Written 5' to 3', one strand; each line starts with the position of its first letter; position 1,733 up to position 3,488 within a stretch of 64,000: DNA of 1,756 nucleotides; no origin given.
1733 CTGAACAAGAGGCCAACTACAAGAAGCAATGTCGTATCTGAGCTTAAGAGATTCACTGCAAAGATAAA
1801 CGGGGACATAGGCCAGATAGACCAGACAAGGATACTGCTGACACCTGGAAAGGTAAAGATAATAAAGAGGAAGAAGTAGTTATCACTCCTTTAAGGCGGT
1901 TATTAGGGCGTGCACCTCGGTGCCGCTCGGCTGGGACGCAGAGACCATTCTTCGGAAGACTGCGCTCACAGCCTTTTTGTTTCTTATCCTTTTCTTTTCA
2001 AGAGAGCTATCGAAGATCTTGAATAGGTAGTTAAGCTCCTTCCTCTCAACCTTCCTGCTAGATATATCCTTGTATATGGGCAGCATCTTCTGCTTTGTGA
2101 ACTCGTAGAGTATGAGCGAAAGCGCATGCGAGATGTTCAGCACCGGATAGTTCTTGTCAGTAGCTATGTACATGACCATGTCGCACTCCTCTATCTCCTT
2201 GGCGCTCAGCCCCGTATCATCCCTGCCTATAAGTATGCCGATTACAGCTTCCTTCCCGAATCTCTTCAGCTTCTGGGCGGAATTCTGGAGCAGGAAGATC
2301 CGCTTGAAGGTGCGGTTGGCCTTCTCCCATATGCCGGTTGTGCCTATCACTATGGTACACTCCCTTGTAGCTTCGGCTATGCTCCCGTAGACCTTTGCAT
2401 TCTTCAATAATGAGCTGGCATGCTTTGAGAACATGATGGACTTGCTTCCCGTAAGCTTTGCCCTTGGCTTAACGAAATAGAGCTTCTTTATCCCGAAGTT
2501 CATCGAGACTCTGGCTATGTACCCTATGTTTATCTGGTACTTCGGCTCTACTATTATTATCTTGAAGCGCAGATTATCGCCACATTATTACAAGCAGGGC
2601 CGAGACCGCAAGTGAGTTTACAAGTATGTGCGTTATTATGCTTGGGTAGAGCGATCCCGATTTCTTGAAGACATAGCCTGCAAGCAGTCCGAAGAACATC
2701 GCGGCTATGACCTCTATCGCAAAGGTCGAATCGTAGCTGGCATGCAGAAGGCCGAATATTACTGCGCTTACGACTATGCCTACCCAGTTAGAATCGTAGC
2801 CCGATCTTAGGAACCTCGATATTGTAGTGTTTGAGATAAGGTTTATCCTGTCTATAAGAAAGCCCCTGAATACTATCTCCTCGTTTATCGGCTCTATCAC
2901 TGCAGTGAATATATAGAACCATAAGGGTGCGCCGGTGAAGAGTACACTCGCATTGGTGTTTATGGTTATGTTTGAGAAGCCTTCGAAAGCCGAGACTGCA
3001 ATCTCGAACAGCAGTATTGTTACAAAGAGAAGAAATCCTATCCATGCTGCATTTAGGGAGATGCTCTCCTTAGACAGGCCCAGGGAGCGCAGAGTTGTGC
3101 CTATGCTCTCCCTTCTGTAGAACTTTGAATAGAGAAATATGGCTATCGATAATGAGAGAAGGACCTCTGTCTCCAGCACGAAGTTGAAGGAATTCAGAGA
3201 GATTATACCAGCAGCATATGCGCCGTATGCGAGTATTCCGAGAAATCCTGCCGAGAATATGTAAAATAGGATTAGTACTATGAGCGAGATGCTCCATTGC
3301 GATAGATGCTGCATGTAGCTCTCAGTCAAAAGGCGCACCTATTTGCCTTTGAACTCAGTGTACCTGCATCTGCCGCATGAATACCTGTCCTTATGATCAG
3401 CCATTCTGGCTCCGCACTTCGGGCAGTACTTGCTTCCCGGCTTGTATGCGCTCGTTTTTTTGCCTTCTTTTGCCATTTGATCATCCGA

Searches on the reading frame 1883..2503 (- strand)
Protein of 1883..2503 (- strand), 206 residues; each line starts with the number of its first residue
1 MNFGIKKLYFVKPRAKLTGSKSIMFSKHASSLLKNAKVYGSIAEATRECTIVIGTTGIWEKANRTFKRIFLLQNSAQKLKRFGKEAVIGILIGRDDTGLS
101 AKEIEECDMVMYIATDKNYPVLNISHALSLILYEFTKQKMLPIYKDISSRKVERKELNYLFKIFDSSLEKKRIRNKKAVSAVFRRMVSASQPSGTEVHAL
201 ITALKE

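Call 55: search_protein_families(library=pfam, proteins=[window:1883-2503:-], max_evalue=0.00001)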
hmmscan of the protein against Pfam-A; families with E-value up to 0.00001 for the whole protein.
window:1883-2503:- (206 aa): 1 family
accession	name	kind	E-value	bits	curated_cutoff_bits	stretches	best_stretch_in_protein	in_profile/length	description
PF00588.24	SpoU_methylase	-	5.4e-14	52.9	29.7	1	2-133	24-142/142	SpoU rRNA Methylase family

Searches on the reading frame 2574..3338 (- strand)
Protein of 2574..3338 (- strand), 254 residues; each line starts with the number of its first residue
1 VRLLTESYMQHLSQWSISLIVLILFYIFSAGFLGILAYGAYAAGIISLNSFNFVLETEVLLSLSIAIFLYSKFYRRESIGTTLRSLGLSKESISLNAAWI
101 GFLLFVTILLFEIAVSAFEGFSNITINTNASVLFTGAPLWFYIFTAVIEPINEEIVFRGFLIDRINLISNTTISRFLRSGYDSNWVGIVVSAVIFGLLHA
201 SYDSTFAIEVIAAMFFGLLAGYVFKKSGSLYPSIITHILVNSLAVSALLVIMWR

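Call 55: search_protein_families(library=pfam, proteins=[window:2574-3338:-], max_evalue=0.00001)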
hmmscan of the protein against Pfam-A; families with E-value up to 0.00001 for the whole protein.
window:2574-3338:- (254 aa): 1 family
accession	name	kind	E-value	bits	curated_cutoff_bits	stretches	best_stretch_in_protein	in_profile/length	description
PF02517.21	Rce1-like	-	4.6e-21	75.4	22.4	1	137-242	3-92/93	Type II CAAX prenyl endopeptidase Rce1-like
